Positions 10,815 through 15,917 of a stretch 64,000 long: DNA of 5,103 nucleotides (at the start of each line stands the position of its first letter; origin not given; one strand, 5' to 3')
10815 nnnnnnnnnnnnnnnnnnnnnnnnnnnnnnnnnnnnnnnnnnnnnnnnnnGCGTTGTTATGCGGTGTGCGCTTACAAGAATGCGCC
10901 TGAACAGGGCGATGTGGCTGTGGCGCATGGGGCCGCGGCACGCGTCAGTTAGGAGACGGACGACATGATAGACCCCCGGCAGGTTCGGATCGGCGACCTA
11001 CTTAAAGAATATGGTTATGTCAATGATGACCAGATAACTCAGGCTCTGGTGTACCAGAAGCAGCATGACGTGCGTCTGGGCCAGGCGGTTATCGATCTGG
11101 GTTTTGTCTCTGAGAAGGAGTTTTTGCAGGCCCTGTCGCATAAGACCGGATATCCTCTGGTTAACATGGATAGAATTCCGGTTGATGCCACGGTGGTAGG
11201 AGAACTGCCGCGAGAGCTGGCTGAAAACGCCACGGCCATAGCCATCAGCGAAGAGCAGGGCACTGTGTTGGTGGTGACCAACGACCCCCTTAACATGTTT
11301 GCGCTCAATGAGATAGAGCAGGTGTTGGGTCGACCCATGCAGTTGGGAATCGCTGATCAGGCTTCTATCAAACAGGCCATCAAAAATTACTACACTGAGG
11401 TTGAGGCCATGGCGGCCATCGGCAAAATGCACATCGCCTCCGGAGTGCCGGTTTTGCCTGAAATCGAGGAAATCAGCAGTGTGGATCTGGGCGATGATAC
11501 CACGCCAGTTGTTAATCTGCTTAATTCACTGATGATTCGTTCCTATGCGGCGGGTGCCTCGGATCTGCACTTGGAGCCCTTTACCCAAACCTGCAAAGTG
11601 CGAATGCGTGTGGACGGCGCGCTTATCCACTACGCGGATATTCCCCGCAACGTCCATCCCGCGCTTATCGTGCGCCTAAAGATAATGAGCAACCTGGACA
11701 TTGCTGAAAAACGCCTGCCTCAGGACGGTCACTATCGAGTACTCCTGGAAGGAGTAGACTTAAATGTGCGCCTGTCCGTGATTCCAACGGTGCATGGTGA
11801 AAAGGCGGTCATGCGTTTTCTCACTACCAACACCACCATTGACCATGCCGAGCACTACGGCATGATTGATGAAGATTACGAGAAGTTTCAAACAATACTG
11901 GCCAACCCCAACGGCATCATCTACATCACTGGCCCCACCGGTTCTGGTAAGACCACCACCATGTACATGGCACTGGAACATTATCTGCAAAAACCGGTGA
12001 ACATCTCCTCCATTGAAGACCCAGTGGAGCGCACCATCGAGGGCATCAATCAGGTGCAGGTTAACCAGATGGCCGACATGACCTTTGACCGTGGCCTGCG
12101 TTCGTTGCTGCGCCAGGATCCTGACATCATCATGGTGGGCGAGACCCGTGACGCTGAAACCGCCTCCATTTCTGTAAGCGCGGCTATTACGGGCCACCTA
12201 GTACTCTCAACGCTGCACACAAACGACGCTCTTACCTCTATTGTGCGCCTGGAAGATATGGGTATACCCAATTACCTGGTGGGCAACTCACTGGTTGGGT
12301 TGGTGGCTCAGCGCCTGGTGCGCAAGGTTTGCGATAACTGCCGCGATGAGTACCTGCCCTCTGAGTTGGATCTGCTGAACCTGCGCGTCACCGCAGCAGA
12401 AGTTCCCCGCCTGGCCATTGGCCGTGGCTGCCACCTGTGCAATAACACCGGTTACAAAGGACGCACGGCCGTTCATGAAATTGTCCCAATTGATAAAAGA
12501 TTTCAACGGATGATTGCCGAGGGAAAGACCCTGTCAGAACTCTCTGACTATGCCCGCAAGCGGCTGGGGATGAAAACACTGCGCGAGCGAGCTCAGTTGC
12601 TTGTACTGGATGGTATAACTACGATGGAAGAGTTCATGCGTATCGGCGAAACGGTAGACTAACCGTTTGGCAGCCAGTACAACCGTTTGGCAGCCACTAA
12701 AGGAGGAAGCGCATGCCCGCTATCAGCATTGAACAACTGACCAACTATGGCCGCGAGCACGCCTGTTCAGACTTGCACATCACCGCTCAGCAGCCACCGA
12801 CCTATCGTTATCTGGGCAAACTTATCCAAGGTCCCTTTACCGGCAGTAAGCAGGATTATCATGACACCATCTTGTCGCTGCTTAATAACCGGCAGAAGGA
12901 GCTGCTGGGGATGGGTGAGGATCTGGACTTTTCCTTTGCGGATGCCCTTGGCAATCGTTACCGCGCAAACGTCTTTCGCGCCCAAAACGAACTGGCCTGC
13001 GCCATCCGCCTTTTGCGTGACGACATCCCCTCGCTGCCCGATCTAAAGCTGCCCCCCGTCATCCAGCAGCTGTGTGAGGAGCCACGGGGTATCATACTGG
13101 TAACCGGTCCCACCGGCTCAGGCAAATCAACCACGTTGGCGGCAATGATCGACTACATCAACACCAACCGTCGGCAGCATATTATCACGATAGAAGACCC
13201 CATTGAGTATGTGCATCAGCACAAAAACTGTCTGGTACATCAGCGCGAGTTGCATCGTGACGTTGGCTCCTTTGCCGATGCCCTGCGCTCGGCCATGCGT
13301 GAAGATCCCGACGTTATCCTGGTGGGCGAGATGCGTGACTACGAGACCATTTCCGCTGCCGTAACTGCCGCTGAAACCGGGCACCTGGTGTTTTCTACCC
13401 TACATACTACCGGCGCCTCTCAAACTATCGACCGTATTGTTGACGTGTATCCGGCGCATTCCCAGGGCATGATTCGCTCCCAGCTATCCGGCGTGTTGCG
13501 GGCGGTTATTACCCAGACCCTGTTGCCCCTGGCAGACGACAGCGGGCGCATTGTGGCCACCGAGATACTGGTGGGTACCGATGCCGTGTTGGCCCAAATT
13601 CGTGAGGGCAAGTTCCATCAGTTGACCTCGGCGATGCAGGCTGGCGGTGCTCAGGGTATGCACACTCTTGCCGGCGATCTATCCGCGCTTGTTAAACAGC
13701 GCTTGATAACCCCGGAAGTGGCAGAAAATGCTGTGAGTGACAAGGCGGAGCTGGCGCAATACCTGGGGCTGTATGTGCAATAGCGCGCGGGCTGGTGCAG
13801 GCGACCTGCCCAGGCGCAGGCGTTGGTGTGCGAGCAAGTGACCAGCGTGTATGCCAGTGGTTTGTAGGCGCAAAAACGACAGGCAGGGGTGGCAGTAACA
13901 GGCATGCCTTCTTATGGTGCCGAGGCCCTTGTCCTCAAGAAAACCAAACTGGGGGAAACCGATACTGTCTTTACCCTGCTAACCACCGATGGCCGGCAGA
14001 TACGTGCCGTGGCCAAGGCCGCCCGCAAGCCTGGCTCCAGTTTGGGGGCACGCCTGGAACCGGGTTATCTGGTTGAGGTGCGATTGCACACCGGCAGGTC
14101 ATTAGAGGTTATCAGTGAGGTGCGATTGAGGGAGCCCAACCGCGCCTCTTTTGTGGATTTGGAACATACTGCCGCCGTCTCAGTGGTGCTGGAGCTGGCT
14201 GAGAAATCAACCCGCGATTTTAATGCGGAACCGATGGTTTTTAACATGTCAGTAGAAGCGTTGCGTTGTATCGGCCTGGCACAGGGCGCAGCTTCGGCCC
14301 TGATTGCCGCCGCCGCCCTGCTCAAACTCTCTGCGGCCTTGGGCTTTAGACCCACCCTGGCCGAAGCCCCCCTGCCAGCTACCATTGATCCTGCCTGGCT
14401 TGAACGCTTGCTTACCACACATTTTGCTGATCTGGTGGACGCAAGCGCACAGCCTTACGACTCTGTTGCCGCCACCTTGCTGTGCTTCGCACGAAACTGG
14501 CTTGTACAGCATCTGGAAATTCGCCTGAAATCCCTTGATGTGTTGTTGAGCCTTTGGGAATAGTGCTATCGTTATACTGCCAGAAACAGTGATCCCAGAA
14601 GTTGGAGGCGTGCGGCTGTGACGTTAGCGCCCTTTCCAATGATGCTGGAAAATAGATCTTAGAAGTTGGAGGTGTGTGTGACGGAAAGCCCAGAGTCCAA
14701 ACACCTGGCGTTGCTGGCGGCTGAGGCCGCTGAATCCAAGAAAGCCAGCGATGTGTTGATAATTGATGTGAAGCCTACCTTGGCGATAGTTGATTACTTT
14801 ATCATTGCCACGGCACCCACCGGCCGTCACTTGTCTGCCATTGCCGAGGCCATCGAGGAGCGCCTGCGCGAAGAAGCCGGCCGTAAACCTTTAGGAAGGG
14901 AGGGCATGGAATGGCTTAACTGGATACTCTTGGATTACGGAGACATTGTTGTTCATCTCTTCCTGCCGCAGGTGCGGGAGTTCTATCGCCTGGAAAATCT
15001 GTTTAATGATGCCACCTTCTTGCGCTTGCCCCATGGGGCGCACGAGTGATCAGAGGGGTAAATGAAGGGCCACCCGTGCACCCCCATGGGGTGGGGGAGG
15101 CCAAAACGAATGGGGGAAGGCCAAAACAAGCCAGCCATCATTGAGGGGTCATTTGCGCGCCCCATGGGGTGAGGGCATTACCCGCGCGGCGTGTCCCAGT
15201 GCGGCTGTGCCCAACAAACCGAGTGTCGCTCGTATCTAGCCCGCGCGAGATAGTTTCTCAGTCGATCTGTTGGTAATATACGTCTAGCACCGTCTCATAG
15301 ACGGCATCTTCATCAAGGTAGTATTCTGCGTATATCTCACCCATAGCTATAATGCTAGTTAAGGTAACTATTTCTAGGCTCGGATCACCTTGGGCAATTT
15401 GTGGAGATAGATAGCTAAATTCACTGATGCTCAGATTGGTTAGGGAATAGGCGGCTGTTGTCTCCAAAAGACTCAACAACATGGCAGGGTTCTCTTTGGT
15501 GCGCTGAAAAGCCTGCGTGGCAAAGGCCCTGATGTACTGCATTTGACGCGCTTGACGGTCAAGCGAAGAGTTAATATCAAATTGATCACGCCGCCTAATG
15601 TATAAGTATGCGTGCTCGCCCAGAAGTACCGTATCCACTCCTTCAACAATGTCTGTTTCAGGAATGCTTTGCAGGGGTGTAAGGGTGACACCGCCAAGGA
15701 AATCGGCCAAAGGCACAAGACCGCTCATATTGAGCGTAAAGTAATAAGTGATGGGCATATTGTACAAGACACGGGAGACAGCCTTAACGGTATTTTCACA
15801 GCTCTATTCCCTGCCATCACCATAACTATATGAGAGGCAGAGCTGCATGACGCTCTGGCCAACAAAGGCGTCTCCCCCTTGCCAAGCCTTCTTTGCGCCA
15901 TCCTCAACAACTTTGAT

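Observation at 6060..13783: Type IVa-like pilus motor/platform operon (pilC-M-N-O-B-T) with no pilin or prepilin peptidase in cis, in an actinobacterial-type core region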

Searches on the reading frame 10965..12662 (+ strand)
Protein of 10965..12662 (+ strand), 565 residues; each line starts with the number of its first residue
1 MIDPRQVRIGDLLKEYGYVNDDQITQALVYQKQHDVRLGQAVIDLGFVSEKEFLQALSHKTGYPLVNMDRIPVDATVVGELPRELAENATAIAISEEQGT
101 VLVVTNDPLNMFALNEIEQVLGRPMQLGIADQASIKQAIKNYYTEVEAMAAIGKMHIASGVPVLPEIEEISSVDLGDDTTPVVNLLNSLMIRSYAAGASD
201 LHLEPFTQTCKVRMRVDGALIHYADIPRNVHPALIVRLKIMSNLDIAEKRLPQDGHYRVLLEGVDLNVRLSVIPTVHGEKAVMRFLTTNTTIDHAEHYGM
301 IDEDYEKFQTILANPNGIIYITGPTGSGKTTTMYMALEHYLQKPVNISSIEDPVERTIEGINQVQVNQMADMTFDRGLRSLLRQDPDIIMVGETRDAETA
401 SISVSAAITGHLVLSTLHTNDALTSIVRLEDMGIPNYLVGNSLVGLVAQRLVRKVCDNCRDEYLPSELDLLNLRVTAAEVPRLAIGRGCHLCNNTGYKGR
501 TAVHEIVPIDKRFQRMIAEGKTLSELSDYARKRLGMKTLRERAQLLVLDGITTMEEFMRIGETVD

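Call 3: search_protein_families(library=pfam, proteins=[window:10965-12662:+], max_evalue=0.1)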
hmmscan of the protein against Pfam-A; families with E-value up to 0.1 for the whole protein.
window:10965-12662:+ (565 aa): 19 families
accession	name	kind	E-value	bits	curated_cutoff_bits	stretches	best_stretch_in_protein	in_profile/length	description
PF00437.27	T2SSE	-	3.2e-118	395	24.9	1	177-559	3-370/370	Type II/IV secretion system protein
PF05157.20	MshEN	-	1e-14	54.7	23.1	1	62-145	2-86/90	MshEN domain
PF20720.3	nSTAND3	-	6.1e-06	26.4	27.2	1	304-353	6-57/155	Novel STAND NTPase 3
PF13401.12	AAA_22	-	0.00017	22.4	27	1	316-362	5-51/130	AAA domain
PF13604.12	AAA_30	-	0.0014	18.8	27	1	307-342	9-44/191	AAA domain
PF13173.12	AAA_14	-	0.0022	18.4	27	1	316-359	2-46/129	AAA domain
PF13555.12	AAA_29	-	0.0035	17.5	27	1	305-333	12-39/61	P-loop containing region of AAA domain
PF13476.12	AAA_23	-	0.0071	17.4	27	1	311-332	15-35/201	AAA domain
PF04851.21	ResIII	-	0.0074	16.6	22.5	1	314-343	21-50/164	Type III restriction enzyme, res subunit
PF22341.1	GSPE_N1E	-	0.016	15.7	27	1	95-143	15-64/64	GSPII protein E, N1E domain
PF13245.12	AAA_19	-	0.017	15.8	25.1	1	314-344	9-39/134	AAA domain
PF24883.2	NPHP3_N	-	0.02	15.5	24.8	1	306-344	10-50/164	Nephrocystin 3, N-terminal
PF13191.12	AAA_16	-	0.022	15.7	32.6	1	315-344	24-51/167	AAA ATPase domain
PF03266.21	NTPase_1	-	0.022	15.1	23.9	0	319-340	2-23/168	NTPase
PF16796.11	Microtub_bd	-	0.026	14.9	27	1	289-339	63-112/155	Microtubule binding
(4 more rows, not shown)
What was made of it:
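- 10965..12662 (+): pilB, the extension ATPase, with an N-terminal MshEN-type c-di-GMP-binding motif. PF00437 at E=3e-118 and MshEN at 1e-14 (call 3).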

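Call 4: search_protein_families(library=ncbifam, proteins=[window:10965-12662:+], max_evalue=0.1)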
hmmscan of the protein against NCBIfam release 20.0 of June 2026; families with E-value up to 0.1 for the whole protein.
window:10965-12662:+ (565 aa): 26 families (the best 25 are shown)
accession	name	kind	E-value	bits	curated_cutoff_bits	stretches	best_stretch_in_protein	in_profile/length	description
TIGR02533.1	type_II_gspE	equivalog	4.4e-154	513.7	630.25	1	80-560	3-485/486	type II secretion system ATPase GspE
TIGR02538.1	type_IV_pilB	equivalog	5.6e-151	503.9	675.65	1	9-560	2-561/564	type IV-A pilus assembly ATPase PilB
NF053534.1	T4PilAsmATPsTfpB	equivalog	5.9e-134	447.6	850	1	49-560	64-581/584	type IV pilus assembly ATPase TfpB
NF007755.0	PRK10436.1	equivalog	5.8e-124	414.3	617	1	89-560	17-458/465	type II secretion system protein GspE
NF041000.1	ATPase_ComGA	equivalog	2.5e-74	249.6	300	1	189-453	3-266/267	competence type IV pilus ATPase ComGA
TIGR01420.1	pilT_fam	subfamily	5.1e-46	157.5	319.1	1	186-458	2-274/343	PilT/PilU family type 4a pilus ATPase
TIGR02525.1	plasmid_TraJ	equivalog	2.4e-20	72.8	368.3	1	307-431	141-271/372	plasmid transfer ATPase TraJ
TIGR02524.1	dot_icm_DotB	equivalog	5.2e-17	62.1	463.3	1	312-429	130-256/358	Dot/Icm type IV secretion system ATPase DotB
NF058587.1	archaellum_moto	equivalog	9.8e-16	57.6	550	1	292-453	251-419/527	archaellum flagellar ATPase motor FlaI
NF008411.1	PRK11234.1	equivalog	1.1e-15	57.2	1170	1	4-148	479-622/723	cyclic di-3',5'-guanylate-activated glycosyltransferase NfrB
NF053729.1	c-di-GMP_motif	domain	2.2e-15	56.2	38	1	8-59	1-52/53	cyclic di-GMP-binding domain-containing protein, MshE-related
TIGR02782.1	TrbB_P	equivalog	3.4e-13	49.5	304.55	1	294-432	115-255/303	P-type conjugative transfer ATPase TrbB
NF012033.0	PRK15489.1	equivalog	1e-12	47.1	537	1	6-141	490-625/703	glycosyl transferase family protein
TIGR02788.1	VirB11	equivalog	2.3e-12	46.6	249.95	1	304-436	132-269/308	P-type DNA transfer ATPase VirB11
NF010469.0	PRK13894.1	subfamily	3.9e-12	46.1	508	1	291-430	125-265/320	conjugal transfer ATPase TrbB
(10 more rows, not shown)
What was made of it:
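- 10965..12662 (+): NF053729 c-di-GMP motif at 56 bits, above its cut-off of 38 (call 4).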

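Call 71: search_solved_structures(query=window:10965-12662:+, max_evalue=1e-40)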
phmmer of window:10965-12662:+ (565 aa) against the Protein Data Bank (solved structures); distinct sequences matched with E-value up to 1e-40: 13.
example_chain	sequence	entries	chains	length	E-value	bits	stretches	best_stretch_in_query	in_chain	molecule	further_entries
6f8l_G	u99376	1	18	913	6e-140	470.5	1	4-558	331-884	Type IV pilus assembly protein PilF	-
5zfr_A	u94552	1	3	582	3.2e-118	398.8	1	3-561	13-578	Type IV pilus biogenesis ATPase PilB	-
6olj_C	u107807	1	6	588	2.1e-117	396.1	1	7-561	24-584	Type IV pilus biogenesis ATPase PilB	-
5tsg_B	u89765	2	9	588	5.4e-117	394.8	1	7-561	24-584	Type IV pilus biogenesis ATPase PilB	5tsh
3jc8_Ba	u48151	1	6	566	5.7e-111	374.9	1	8-558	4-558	Type IV-A pilus assembly ATPase PilB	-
5oiu_A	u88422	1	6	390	8.2e-108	364.4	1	189-558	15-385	Type IV pilus assembly protein PilF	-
5it5_F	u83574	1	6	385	1e-107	364.1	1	191-558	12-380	ATP binding motif-containing protein PilF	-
6ejf_A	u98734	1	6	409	1.2e-107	363.9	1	191-558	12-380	Type IV pilus assembly protein PilF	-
4pht_A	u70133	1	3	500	5.1e-106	358.5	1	104-561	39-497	General secretory pathway protein E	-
4kss_A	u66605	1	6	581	6.8e-101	341.6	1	175-561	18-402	Type II secretion system protein E, hemolysin-coregulated protein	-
4ksr_A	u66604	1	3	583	6.9e-101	341.6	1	175-561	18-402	Type II secretion system protein E, Hemolysin-coregulated protein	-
1p9r_A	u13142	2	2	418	7e-101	341.6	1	175-559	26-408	General secretion pathway protein E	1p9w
8dze_A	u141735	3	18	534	9e-43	149.8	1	174-554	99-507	BfpD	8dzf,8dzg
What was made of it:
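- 10965..12662 (+): The best PDB matches are PilF/PilB of Thermus, Geobacter and Myxococcus, ahead of GspE (call 71).
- On Type IVa pilus machinery (monoderm type): The top PDB hits are PilF/PilB (call 71).
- The PDB ranking puts PilF/PilB ahead of GspE (call 71).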

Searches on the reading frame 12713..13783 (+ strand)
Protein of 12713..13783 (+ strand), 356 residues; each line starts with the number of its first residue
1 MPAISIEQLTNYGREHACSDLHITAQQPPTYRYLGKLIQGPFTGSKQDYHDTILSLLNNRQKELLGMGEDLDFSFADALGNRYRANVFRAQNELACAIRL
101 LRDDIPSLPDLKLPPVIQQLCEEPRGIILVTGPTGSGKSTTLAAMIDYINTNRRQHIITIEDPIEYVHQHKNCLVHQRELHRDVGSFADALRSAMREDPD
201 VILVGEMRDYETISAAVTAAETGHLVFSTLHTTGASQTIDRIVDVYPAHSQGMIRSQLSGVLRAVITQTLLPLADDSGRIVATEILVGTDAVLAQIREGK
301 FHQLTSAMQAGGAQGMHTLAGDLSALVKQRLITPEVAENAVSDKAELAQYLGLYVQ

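Call 3: search_protein_families(library=pfam, proteins=[window:12713-13783:+], max_evalue=0.1)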
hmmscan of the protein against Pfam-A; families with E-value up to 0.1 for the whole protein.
window:12713-13783:+ (356 aa): 30 families (the best 25 are shown)
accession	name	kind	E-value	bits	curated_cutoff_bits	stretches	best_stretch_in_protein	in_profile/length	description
PF00437.27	T2SSE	-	5.7e-48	163.9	24.9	1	117-279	134-286/370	Type II/IV secretion system protein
PF13555.12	AAA_29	-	8e-05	22.8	27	1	123-146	20-43/61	P-loop containing region of AAA domain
PF13191.12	AAA_16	-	0.00011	23.1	32.6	1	124-221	24-128/167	AAA ATPase domain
PF13401.12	AAA_22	-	0.00012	22.9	27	1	124-160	4-39/130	AAA domain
PF13604.12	AAA_30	-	0.00019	21.6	27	1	116-152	9-45/191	AAA domain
PF25199.1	nSTAND_NTPase5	-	0.00029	21.1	34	1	122-170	38-86/145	Novel STAND NTPase 5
PF04851.21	ResIII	-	0.00038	20.8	22.5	1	124-174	22-73/164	Type III restriction enzyme, res subunit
PF07693.20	KAP_NTPase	-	0.0013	18.5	20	1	123-169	18-64/293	KAP family P-loop domain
PF13086.12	AAA_11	-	0.0025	18.1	27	1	121-152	14-44/257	AAA domain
PF06414.18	Zeta_toxin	-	0.003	17.5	22.3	1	127-220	18-117/199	Zeta toxin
PF13476.12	AAA_23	-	0.0032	18.6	27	1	125-145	19-39/201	AAA domain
PF01580.24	FtsK_SpoIIIE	-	0.0055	16.6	24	1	117-146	32-60/221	FtsK/SpoIIIE family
PF13173.12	AAA_14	-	0.008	16.6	27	1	126-172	3-49/129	AAA domain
PF00448.28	SRP54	-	0.0082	16.2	22.7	1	127-162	3-38/196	SRP54-type protein, GTPase domain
PF24883.2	NPHP3_N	-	0.011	16.4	24.8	1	122-155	17-52/164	Nephrocystin 3, N-terminal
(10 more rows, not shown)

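Call 4: search_protein_families(library=ncbifam, proteins=[window:12713-13783:+], max_evalue=0.1)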
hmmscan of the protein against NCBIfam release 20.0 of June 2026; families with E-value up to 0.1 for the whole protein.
window:12713-13783:+ (356 aa): 46 families (the best 25 are shown)
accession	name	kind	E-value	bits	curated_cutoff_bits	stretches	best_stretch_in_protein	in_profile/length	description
TIGR01420.1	pilT_fam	subfamily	4.4e-125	417.5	319.1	1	6-345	2-342/343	PilT/PilU family type 4a pilus ATPase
TIGR02525.1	plasmid_TraJ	equivalog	3e-47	161.4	368.3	1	84-309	108-335/372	plasmid transfer ATPase TraJ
TIGR02524.1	dot_icm_DotB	equivalog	5.2e-43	147.6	463.3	1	6-334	6-347/358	Dot/Icm type IV secretion system ATPase DotB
TIGR02533.1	type_II_gspE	equivalog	3.1e-42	144.9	630.25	1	117-264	235-376/486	type II secretion system ATPase GspE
NF041000.1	ATPase_ComGA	equivalog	1.5e-39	135.6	300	1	92-272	92-266/267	competence type IV pilus ATPase ComGA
TIGR02538.1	type_IV_pilB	equivalog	8e-39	133.7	675.65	1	121-245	312-432/564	type IV-A pilus assembly ATPase PilB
NF053534.1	T4PilAsmATPsTfpB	equivalog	2.9e-38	131.6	850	1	118-272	329-477/584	type IV pilus assembly ATPase TfpB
NF007755.0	PRK10436.1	equivalog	7.4e-36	123.8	617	1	117-270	211-354/465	type II secretion system protein GspE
NF058587.1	archaellum_moto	equivalog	1.5e-19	70.2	550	1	125-242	275-393/527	archaellum flagellar ATPase motor FlaI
TIGR02788.1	VirB11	equivalog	2.8e-18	66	249.95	1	126-266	145-288/308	P-type DNA transfer ATPase VirB11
TIGR02782.1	TrbB_P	equivalog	6.6e-17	61.7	304.55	1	126-266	137-276/303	P-type conjugative transfer ATPase TrbB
TIGR03819.1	heli_sec_ATPase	hypoth_equivalog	5.7e-14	52.1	373.15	1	116-245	170-300/340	TadA family conjugal transfer-associated ATPase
NF010469.0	PRK13894.1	subfamily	2.1e-12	47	508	1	117-246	142-268/320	conjugal transfer ATPase TrbB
NF010425.0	PRK13851.1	equivalog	3.1e-12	46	461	1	121-253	158-291/344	type IV secretion system protein VirB11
NF053672.1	bindosome_BasE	exception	2.6e-11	42.9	1000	1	123-245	268-391/512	bindosome assembly system ATPase subunit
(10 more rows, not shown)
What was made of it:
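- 12713..13783 (+): pilT, the retraction ATPase. TIGR01420 at 417.5 bits, above its cut-off of 319.1 (call 4).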

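Call 72: search_solved_structures(query=window:12713-13783:+, max_evalue=1e-40)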
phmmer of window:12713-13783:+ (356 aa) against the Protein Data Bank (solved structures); distinct sequences matched with E-value up to 1e-40: 9.
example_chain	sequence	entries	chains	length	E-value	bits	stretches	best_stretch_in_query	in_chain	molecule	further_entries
6ojx_A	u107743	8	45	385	7.7e-96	324.1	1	16-351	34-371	Twitching motility pilus retraction ATPase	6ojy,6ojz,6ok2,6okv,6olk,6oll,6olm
3jvu_A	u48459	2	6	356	2.2e-93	316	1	6-338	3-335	Twitching mobility protein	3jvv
5zfq_A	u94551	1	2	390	3.5e-93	315.3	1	16-351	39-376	Twitching motility pilus retraction protein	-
2ewv_A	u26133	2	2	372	2.4e-89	302.7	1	12-349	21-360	twitching motility protein PilT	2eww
2gsz_A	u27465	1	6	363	2.4e-89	302.7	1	13-349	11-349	twitching motility protein PilT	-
5fl3_A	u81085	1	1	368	4.7e-77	262.3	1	17-344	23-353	PILI RETRACTION PROTEIN PILT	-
2eyu_A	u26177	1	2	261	2.8e-75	256.5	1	104-349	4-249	twitching motility protein PilT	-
9n32_A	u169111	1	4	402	3.5e-72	246.3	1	7-337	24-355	PilU protein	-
10my_A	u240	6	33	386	1.3e-61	211.6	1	15-337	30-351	PilT/PilU family type 4a pilus ATPase | Twitching motility protein PilT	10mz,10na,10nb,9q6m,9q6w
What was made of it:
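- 12713..13783 (+): The best PDB matches are PilT of Geobacter, Pseudomonas and Aquifex (call 72).
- On Type IVa pilus machinery (monoderm type): PDB PilT hits at E=8e-96 (call 72).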

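Call 78: list_cluster_members(proteins=[window:9092-10861:+, window:9095-10861:+, window:7349-8290:+, P0137, window:12713-13783:+])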
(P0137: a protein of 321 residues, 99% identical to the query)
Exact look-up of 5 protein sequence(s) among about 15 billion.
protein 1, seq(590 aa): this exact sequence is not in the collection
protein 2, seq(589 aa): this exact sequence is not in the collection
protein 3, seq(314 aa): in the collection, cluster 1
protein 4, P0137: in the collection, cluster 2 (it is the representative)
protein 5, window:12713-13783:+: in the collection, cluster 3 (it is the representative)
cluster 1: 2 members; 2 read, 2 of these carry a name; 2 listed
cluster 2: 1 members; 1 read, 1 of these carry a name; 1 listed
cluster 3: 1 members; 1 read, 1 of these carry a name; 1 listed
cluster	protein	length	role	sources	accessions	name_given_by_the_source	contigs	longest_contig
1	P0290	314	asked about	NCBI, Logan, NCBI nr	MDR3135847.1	MAG: hypothetical protein LBU07_00165 [Coriobacteriales bacterium] | hypothetical protein [Coriobacteriales bacterium]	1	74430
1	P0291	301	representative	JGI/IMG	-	hypothetical protein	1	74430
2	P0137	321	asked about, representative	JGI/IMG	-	cell division protein FtsL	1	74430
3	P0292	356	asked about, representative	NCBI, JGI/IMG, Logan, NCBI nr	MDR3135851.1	MAG: type IV pilus twitching motility protein PilT [Coriobacteriales bacterium] | twitching motility protein PilT | type IV pilus twitching motility protein PilT [Coriobacteriales bacterium]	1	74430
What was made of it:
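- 12713..13783 (+): NCBI names it PilT (call 78).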

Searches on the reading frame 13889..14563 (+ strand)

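Call 3: search_protein_families(library=pfam, proteins=[window:13889-14563:+], max_evalue=0.1)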
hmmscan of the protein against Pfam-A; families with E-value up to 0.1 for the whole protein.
window:13889-14563:+ (224 aa): 2 families
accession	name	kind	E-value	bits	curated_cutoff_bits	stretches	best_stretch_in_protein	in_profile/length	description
PF11967.14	RecO_N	-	2.9e-14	53.3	27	1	6-82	1-78/80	Recombination protein O N terminal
PF02565.21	RecO_C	-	3.9e-08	33.7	22.1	1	90-159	3-70/157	Recombination protein O C terminal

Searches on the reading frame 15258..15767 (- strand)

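Call 15: search_protein_families(library=pfam, proteins=[window:15258-15767:-], max_evalue=0.000001)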
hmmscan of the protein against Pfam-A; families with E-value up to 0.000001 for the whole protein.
window:15258-15767:- (169 aa): 1 family
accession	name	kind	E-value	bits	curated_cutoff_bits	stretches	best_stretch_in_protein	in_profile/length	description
PF03816.19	LytR_cpsA_psr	-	7.6e-10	39.6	24.6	1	2-85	61-147/150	LytR_cpsA_psr family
